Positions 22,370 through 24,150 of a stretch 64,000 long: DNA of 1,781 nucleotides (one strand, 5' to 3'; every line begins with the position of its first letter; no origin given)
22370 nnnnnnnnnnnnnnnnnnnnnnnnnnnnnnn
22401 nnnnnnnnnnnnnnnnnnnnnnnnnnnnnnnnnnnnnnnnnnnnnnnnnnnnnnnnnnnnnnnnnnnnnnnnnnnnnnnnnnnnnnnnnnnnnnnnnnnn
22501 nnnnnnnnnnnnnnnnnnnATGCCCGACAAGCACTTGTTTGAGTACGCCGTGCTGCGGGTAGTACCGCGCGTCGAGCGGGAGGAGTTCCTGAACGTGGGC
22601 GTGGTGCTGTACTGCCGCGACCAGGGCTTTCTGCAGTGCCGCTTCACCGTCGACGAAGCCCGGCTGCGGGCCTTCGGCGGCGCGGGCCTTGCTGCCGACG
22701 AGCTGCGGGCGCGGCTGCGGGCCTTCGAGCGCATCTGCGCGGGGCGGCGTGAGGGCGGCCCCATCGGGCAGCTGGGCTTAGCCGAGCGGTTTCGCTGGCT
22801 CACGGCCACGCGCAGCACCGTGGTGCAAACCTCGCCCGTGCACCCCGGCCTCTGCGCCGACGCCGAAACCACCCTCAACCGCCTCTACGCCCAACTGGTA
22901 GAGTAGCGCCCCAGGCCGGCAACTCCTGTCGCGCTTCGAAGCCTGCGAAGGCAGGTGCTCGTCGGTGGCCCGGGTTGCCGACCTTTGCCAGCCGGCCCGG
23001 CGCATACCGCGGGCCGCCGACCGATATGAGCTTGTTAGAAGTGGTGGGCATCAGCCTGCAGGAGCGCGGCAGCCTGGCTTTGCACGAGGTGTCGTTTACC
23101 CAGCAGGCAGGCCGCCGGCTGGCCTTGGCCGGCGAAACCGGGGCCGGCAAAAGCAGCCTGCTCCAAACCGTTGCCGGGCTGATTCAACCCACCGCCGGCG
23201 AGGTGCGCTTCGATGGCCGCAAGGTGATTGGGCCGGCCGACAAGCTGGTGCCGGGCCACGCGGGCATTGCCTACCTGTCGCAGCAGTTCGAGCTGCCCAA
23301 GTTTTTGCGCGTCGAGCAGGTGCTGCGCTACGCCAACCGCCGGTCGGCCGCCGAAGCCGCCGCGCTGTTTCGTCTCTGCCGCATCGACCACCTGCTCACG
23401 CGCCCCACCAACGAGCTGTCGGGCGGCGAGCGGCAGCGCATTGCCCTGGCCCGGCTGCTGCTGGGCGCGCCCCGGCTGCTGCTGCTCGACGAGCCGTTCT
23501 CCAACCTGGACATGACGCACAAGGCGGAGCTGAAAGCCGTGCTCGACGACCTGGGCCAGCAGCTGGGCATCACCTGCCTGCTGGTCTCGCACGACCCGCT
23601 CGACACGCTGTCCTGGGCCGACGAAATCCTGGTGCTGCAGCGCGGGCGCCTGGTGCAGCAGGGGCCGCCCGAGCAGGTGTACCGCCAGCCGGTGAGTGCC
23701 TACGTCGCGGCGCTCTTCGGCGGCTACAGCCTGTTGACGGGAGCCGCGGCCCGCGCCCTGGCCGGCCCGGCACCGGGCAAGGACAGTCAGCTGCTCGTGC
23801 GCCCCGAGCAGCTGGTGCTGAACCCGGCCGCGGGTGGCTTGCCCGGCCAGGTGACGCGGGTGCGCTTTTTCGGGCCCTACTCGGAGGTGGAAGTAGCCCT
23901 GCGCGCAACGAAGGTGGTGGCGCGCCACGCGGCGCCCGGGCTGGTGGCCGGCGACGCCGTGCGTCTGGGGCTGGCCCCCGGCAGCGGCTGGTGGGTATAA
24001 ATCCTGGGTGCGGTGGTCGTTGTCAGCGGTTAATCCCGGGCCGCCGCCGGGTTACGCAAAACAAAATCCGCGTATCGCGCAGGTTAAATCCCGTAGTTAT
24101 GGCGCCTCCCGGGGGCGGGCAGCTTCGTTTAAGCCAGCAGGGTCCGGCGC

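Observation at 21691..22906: Overlapping two-gene module: HipA-like kinase-fold protein + DUF3037 protein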

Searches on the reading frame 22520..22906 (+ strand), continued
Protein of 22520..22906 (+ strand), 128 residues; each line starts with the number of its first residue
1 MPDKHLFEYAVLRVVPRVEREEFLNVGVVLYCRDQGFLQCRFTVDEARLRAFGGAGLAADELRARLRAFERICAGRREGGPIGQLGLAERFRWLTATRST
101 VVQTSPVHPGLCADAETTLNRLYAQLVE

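Call 36: find_related_loci(query=A4, collection=genome_contigs, flank=6000)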
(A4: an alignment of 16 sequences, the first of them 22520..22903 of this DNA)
Query A4 (128 aa) in genome_contigs; peptide patterns used: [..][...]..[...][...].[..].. (x = any residue, [..] = any of these).
600 stretches matched a pattern (row limit reached: there are more); 598 encode a relative of the query (tblastn E <= 1e-3); the best 80 are kept; 80 distinct loci.
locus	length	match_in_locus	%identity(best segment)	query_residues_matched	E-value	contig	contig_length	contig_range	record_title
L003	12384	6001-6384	82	1-128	1e-66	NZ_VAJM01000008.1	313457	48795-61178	Hymenobacter jeollabukensis strain 1-3-3-8 contig8, whole genome shotgun sequence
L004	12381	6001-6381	76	1-127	3e-60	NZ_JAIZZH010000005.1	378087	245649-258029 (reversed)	Hymenobacter pini strain BT728 NODE_5_length_378087_cov_55.938660, whole genome shotgun sequence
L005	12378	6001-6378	75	2-127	6e-59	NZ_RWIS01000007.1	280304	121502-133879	Hymenobacter metallilatus strain 9PBR-2 NODE_7_length_280304_cov_15.248086, whole genome shotgun sequence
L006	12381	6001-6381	74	1-128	3e-58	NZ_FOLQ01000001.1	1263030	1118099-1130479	Spirosoma endophyticum strain DSM 26130, whole genome shotgun sequence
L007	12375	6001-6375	77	5-127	5e-58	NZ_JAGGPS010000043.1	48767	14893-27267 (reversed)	Hymenobacter sp. ISL-91 ISL91_44, whole genome shotgun sequence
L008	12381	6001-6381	72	1-128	2e-57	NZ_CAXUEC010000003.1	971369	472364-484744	MAG: uncultured Fibrella sp. isolate public_SRR11456921_metawrap_bin.14 public_SRR11456921_metawrap_bin.14_3, whole geno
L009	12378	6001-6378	73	1-127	8e-57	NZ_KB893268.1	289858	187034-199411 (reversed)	Spirosoma luteum DSM 19990 B156DRAFT_scaffold_3.4, whole genome shotgun sequence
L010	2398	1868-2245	72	1-127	1e-56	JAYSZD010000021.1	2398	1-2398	MAG: Hymenobacter sp. isolate GFS_13525 GFS_13525_20, whole genome shotgun sequence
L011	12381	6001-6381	73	1-128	9e-56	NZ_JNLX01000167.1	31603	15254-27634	Hymenobacter sp. IS2118 contig_168, whole genome shotgun sequence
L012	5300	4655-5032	69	1-127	2e-55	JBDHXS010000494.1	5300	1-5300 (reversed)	MAG: Runella sp. isolate AS-MICRO-OLR.172 NODE_83725_length_5300_cov_2.927592, whole genome shotgun sequence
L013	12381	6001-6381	70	1-128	4e-55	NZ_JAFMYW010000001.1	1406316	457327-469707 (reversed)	Fibrella forsythiae strain HMF5405 1, whole genome shotgun sequence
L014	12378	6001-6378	67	1-127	1e-54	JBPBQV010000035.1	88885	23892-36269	MAG: Janthinobacterium lividum isolate 3300036999_metabat.20 3300036999_metabat.20_Ga0393378_0000049, whole genome shotg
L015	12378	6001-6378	68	1-127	1e-54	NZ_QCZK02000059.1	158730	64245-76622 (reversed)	Botryobacter ruber strain SYSU D60016 SYSU_D60016_Contig59, whole genome shotgun sequence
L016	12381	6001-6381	69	1-127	2e-54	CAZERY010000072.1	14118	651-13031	MAG TPA_asm: uncultured Hymenobacter sp. isolate binchicken_co183_66 genome assembly, contig: NODE_4135_length_14118_cov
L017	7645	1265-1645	67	1-128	6e-54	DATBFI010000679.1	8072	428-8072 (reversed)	MAG TPA_asm: Chitinophagaceae bacterium isolate SMAG_U3807 k141_6225128, whole genome shotgun sequence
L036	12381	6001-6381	61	1-128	5e-48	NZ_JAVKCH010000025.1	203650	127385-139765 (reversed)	MAG: Imperialibacter sp. isolate F4-SAH-14 k141_44858, whole genome shotgun sequence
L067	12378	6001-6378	50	1-127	2e-42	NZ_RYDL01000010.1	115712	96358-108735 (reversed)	Flavobacterium sp. RSP15 NODE_10_length_115712_cov_157.043222, whole genome shotgun sequence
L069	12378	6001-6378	52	1-127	3e-42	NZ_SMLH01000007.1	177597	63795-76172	Flavobacterium ranwuense strain LB2P22 NODE_7, whole genome shotgun sequence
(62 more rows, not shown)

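Call 42: search_solved_structures(query=A3, max_evalue=10, show_alignments=3)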
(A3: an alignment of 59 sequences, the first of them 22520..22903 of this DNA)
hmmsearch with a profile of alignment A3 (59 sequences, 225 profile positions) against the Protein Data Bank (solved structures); distinct sequences matched with E-value up to 10: 16.
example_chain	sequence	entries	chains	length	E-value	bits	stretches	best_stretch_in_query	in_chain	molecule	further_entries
1ci0_A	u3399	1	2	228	0.00012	25.4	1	127-224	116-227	PROTEIN (PNP OXIDASE)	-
6h00_A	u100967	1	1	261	0.00018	24.8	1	141-212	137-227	Pyridoxine-5'-phosphate oxidase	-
1nrg_A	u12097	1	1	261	0.00018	24.8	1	141-212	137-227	pyridoxine 5'-phosphate oxidase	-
8qyt_A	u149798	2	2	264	0.00019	24.8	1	141-212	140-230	Pyridoxine-5'-phosphate oxidase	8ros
31de_A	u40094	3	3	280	0.00021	24.6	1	141-212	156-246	Pyridoxine-5'-phosphate oxidase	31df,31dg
4hmw_A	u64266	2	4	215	0.00021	24.6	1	141-223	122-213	Pyridoxamine 5'-phosphate oxidase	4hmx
3hy8_A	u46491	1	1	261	0.0003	24.1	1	141-211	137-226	Pyridoxine-5'-phosphate oxidase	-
8qyw_A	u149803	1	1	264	0.00037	23.8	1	141-211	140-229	Pyridoxine-5'-phosphate oxidase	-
1dnl_A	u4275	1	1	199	0.00048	23.4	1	143-225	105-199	PYRIDOXINE 5'-PHOSPHATE OXIDASE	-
1g76_A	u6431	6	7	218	0.00061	23.1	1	143-225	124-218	PYRIDOXINE 5`-PHOSPHATE OXIDASE | PYRIDOXINE 5'-PHOSPHATE OXIDASE | Pyridoxamine 5'-phosphate oxidase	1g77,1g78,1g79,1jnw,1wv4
2a2j_A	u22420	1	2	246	0.0066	19.7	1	145-214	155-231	Pyridoxamine 5'-phosphate oxidase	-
6ylz_AAA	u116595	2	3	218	0.007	19.6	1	144-225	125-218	Pyridoxine/pyridoxamine 5'-phosphate oxidase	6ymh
9u7b_A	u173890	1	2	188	0.013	18.7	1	50-93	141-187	Possible transcriptional regulatory protein (Probably MarR-family)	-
5mfb_A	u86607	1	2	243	0.24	14.6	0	54-81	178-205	YIII(Dq)4CqI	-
4d4e_A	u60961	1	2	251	0.3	14.3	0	54-81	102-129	ARMADILLO REPEAT PROTEIN ARM00016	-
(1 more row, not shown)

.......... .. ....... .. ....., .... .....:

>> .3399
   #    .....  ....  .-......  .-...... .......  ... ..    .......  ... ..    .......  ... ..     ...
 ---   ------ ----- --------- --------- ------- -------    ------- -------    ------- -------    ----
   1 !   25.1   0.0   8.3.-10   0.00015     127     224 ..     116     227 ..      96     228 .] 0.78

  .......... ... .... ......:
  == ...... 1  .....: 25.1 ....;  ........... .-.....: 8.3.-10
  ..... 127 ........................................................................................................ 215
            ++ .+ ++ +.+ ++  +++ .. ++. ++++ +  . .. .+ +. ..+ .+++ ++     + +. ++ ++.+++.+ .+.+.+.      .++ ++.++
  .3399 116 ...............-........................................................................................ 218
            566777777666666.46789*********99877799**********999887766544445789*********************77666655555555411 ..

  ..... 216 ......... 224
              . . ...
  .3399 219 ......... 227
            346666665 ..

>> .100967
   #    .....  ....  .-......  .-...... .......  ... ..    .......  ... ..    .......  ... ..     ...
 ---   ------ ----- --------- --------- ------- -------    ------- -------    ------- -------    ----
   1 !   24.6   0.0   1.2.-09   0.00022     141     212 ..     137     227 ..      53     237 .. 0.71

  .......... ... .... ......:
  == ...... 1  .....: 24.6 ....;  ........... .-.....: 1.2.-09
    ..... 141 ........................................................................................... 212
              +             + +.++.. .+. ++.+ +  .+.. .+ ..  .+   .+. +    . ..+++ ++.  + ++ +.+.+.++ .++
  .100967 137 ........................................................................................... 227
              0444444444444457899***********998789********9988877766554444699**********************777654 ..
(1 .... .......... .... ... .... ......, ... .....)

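Call 54: fold_search(model_id=the predicted structure, library=pdb)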
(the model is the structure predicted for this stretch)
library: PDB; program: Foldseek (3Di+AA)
matches with E <= 10: 267; with E <= 0.001: 0
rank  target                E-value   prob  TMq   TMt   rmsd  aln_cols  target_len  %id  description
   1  7xqs_A                4.9e-01  0.03  0.17  0.09  18.5       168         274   14  The structure of FLA-K*00701/KP-CoV-9 (released 2023-11-08)
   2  3mwt_B                8.6e-01  0.09  0.20  0.07   9.7        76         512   17  Crystal structure of Lassa fever virus nucleoprotein in complex with Mn2+ (released 2010-12-01)
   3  6t6l_C                9.7e-01  0.10  0.21  0.14   6.7        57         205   12  Mopeia Virus Exonuclease domain complexed soak with Alendronate (released 2021-07-14)
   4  4hvj_A                9.7e-01  0.06  0.24  0.20  14.6       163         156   15  Crystal structure of a putative uncharacterized protein from Mycobacterium tuberculosis in complex with AMP (released 2012-11-28)
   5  5xuy_C                9.7e-01  0.04  0.21  0.16  16.2       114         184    7  Crystal structure of ATG101-ATG13HORMA (released 2018-07-04)
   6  2bkq_D                1.0e+00  0.09  0.21  0.14   8.8        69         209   14  NEDD8 protease (released 2005-02-21)
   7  9tpm                  1.1e+00  0.02  0.15  0.10  12.4        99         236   10  Structure of LolB from Porphyromonas gingivalis (released 2026-02-18)
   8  6ww7_I                1.3e+00  0.15  0.25  0.22   3.7        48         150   21  Structure of the human ER membrane protein complex in a lipid nanodisc (released 2020-05-27)
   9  3mwp_B                1.3e+00  0.07  0.20  0.07   9.6        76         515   16  Nucleoprotein structure of lassa fever virus (released 2010-12-01)
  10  6nux_A                1.3e+00  0.02  0.14  0.08  15.2        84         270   13  CD1a-lipid binary complex (released 2020-01-15)
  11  6lt6_A                1.3e+00  0.02  0.17  0.10  18.2       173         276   15  Crystal structure of rhesus macaque MHC class I molecule Mamu-B*05104 complexed with lysophosphatidylcholine (released 2020-04-22)
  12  4fvu_A                1.4e+00  0.08  0.21  0.14   6.8        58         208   16  Structural basis for the dsRNA specificity of the Lassa virus NP exonuclease (released 2012-09-19)
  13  5xv1_A                1.4e+00  0.03  0.18  0.14  15.2       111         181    8  Crystal structure of ATG101-ATG13HORMA (released 2018-07-04)
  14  8do8_D                1.5e+00  0.04  0.21  0.16  16.1       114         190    6  Crystal structure ATG9 HDIR in complex with the ATG13:ATG101 HORMA dimer (released 2022-11-23)
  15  5j6g_C                1.5e+00  0.04  0.15  0.08  14.2        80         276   16  Recognition of the MHC class Ib molecule H2-Q10 by the natural killer cell receptor Ly49C (released 2016-07-13)
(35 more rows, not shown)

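Call 60: search_protein_families(library=pfam, proteins=[P0277, P0389], max_evalue=0.01)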
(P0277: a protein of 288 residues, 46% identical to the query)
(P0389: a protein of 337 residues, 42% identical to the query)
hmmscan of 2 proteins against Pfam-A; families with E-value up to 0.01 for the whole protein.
P0277 (288 aa): 1 family
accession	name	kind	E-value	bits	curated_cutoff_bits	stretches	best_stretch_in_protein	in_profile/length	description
PF11236.13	DUF3037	-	1.7e-37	128.7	22.6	1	11-128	1-118/118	Protein of unknown function (DUF3037)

P0389 (337 aa): 4 families
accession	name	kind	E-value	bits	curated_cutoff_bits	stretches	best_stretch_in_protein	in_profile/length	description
PF11236.13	DUF3037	-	1.6e-33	115.9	22.6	1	11-128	1-118/118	Protein of unknown function (DUF3037)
PF01243.27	PNPOx_N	-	2.3e-27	96.2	28.1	1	168-283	9-115/120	Pyridoxamine 5'-phosphate oxidase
PF10590.14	PNP_phzG_C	-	2.1e-20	72.8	27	1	297-337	1-42/42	Pyridoxine 5'-phosphate oxidase C-terminal dimerisation region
PF12766.13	Pyridox_oxase_2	-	7.3e-05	23.7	26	1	152-241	2-98/100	Pyridoxamine 5'-phosphate oxidase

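Call 70: get_annotated_region(hit=H5, flank=4000)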
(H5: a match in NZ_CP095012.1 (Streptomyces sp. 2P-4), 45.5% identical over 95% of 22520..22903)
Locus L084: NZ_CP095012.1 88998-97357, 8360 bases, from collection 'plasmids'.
description: Streptomyces sp. 2P-4 plasmid unnamed1, complete sequence
organism: Streptomyces sp. 2P-4 (NCBI taxid 2931974)
taxonomy: Bacteria; Actinomycetota; Actinomycetes; Kitasatosporales; Streptomycetaceae; Streptomyces; Streptomyces sp. 2P-4
host: -; source: cell culture,mudflats; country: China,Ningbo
typing (MOB-suite, as given by PLSDB): non-mobilizable
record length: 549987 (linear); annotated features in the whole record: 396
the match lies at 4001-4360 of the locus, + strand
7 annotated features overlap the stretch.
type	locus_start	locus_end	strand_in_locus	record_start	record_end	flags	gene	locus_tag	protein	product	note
CDS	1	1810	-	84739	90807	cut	-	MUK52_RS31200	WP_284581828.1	beta-ketoacyl synthase N-terminal-like domain-containing protein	-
CDS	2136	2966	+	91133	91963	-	-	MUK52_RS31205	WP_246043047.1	4'-phosphopantetheinyl transferase superfamily protein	-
CDS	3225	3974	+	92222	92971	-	-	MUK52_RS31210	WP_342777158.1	HipA family kinase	-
CDS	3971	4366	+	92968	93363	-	-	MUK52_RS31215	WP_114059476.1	DUF3037 domain-containing protein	-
CDS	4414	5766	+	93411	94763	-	ccrA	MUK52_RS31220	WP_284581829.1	crotonyl-CoA carboxylase/reductase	-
CDS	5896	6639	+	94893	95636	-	-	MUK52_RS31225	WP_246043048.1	TetR/AcrR family transcriptional regulator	GO:0006355 - regulation of DNA-templated transcription [Evidence IEA]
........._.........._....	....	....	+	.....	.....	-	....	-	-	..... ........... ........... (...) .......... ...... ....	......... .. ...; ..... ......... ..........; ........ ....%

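Call 71: get_annotated_region(hit=H4, flank=4000)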
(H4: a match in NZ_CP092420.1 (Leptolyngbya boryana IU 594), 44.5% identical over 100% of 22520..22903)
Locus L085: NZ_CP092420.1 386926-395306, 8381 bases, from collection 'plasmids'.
description: Leptolyngbya boryana IU 594 plasmid p1, complete sequence
organism: Leptolyngbya boryana IU 594 (NCBI taxid 462680)
taxonomy: Bacteria; Cyanobacteriota; Cyanophyceae; Leptolyngbyales; Leptolyngbyaceae; Leptolyngbya; Leptolyngbya boryana; Leptolyngbya boryana IU 594
host: -; source: -; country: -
typing (MOB-suite, as given by PLSDB): non-mobilizable
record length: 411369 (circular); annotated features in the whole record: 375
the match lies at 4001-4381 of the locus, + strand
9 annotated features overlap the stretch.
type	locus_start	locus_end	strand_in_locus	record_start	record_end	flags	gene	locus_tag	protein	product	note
CDS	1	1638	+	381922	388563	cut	-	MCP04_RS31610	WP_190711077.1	caspase family protein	GO:0006508 - proteolysis [Evidence IEA]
CDS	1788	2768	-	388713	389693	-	-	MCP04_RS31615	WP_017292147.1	IS110 family transposase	-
CDS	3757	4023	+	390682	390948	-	-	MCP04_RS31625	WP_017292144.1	hypothetical protein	-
CDS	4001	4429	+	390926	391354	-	-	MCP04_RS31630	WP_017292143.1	DUF3037 domain-containing protein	-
CDS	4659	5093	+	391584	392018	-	-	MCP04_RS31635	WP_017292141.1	EamA family transporter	-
CDS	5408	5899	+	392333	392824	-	-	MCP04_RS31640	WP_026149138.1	universal stress protein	-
CDS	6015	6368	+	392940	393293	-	-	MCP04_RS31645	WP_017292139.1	hypothetical protein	-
CDS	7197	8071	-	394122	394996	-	-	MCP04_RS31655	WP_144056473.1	IS630 family transposase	-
CDS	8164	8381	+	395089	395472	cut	-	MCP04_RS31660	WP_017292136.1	hypothetical protein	-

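Call 85: search_protein_families(library=pfam, proteins=[L067:4297-5151:+, L067:2929-4011:-, L069:10306-10815:-, L036:18-2279:+, L069:864-2906:-], max_evalue=0.001)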
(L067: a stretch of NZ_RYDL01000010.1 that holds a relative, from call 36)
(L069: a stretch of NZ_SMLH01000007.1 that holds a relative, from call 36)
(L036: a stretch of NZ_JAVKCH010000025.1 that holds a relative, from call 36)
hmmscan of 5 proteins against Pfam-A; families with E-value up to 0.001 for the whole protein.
L067:4297-5151:+ (284 aa): 3 families
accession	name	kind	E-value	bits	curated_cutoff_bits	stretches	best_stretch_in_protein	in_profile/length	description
PF01256.23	Carb_kinase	-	2e-56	191.6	27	1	31-270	1-237/242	NAD(P)H-hydrate dehydratase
PF08543.17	Phos_pyr_kin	-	3.6e-07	30.3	27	1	87-240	50-220/246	Phosphomethylpyrimidine kinase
PF02110.20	HK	-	0.00047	20.1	27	1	176-264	142-233/247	Hydroxyethylthiazole kinase family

L067:2929-4011:- (360 aa): 2 families
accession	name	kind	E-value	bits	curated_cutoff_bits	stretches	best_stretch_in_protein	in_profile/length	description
PF01571.26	GCV_T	-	1.2e-90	303.6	25.6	1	6-256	1-254/255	Aminomethyltransferase folate-binding domain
PF08669.17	GCV_T_C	-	2.7e-23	82.1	25.9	1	280-359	1-80/80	Glycine cleavage T-protein C-terminal barrel domain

L069:10306-10815:- (169 aa): 3 families
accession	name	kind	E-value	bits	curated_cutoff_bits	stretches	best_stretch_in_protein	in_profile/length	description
PF13673.13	Acetyltransf_10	-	3.6e-13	50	23.6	1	43-141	18-112/128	Acetyltransferase (GNAT) domain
PF00583.31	Acetyltransf_1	-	6.1e-12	46.3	20.7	1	50-136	27-116/116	Acetyltransferase (GNAT) family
PF13508.13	Acetyltransf_7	-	3.3e-11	43.8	27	1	61-137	8-83/84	Acetyltransferase (GNAT) domain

L036:18-2279:+ (753 aa): 9 families
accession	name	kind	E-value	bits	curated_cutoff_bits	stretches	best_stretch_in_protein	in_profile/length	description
PF13426.13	PAS_9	-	2.4e-35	121.4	27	2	392-508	3-103/103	PAS domain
PF00989.32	PAS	-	7e-33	113.4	22.6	2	3-114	3-113/113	PAS fold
PF08448.16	PAS_4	-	1e-29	103.4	23.1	2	135-243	1-109/110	PAS fold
PF02518.31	HATPase_c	-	1.3e-16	61.4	26.4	1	650-752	6-107/111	Histidine kinase-, DNA gyrase B-, and HSP90-like ATPase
PF13188.13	PAS_8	-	3.4e-16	58.9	21.8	1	2-53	2-50/65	PAS domain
PF08447.18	PAS_3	-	1.9e-10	41.3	25.6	0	279-360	4-87/89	PAS fold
PF24820.1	Diguanyl_cycl_sensor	-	7.2e-10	39.2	28.1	1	8-108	3-105/109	Diguanylate cyclase-like sensor domain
PF13596.12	PAS_10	-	1.1e-06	29.7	22.1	0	207-240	73-106/106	PAS domain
PF12860.13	PAS_7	-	3.2e-05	24.5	27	0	7-57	1-52/115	PAS fold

L069:864-2906:- (680 aa): 4 families
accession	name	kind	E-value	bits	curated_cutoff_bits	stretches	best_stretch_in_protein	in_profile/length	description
PF03572.23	Peptidase_S41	-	2.7e-44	151.1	24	1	351-523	1-164/165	Peptidase family S41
PF17804.6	TSP_NTD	-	8.8e-35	121.1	26.4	1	32-227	3-186/188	Tail specific protease N-terminal domain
PF11818.13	DUF3340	-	8.5e-06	26.4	28.6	1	535-676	8-154/155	C-terminal domain of tail specific protease (DUF3340)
PF00595.29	PDZ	-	2e-05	25.3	23.2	1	244-289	11-58/81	PDZ domain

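Call 88: find_related_loci(query=A4, collection=viral_contigs, flank=5000)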
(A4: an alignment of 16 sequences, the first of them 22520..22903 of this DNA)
Query A4 (128 aa) in viral_contigs; peptide patterns used: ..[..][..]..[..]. (x = any residue, [..] = any of these).
48 stretches matched a pattern, but none encodes a relative of the query by tblastn (E <= 1e-3).

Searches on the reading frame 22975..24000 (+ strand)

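Call 3: search_protein_families(library=pfam, proteins=[window:22975-24000:+], max_evalue=0.1)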
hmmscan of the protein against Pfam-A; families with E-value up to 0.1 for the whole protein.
window:22975-24000:+ (341 aa): 11 families
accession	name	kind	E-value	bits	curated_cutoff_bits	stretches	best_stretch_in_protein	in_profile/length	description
PF00005.33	ABC_tran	-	2.7e-30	106.2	25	1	36-175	1-136/137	ABC transporter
PF08402.16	TOBE_2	-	1.5e-09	38.3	21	1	273-339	1-74/76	TOBE domain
PF13304.12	AAA_21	-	3.7e-05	24.4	27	1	138-209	228-301/304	AAA domain, putative AbiEii toxin, Type IV TA system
PF12857.13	TOBE_3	-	0.00044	20.5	27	1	284-313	2-31/59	TOBE-like domain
PF13555.12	AAA_29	-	0.0011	19.2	27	1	37-79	15-54/61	P-loop containing region of AAA domain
PF13558.12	SbcC_Walker_B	-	0.0017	19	27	1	141-188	26-86/90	SbcC/RAD50-like, Walker B motif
PF13191.12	AAA_16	-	0.0022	19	32.6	1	45-173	24-140/167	AAA ATPase domain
PF20703.3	nSTAND1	-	0.0054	16.9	27.1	1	47-105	34-88/379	Novel STAND NTPase 1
PF03193.22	RsgA_GTPase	-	0.011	16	30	1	45-78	105-138/174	RsgA GTPase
PF02463.25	SMC_N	-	0.025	14.4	40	0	146-197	135-190/220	RecF/RecN/SMC N terminal domain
PF06414.18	Zeta_toxin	-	0.056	13.3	22.3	1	51-80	21-50/199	Zeta toxin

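Call 65: search_protein_families(library=padloc, proteins=[window:22975-24000:+], max_evalue=0.001)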
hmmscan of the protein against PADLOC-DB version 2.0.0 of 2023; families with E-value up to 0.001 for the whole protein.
window:22975-24000:+ (341 aa): 3 families
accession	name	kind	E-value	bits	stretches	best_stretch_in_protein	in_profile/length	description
PDLC04135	mad3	-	3.4e-24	84.1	1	142-224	258-340/374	mads_3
PDLC04140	mad8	-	5.9e-09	33.9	1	32-209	13-235/314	mads_8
PDLC02980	AriA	-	4.8e-06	24.8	0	131-209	221-301/304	-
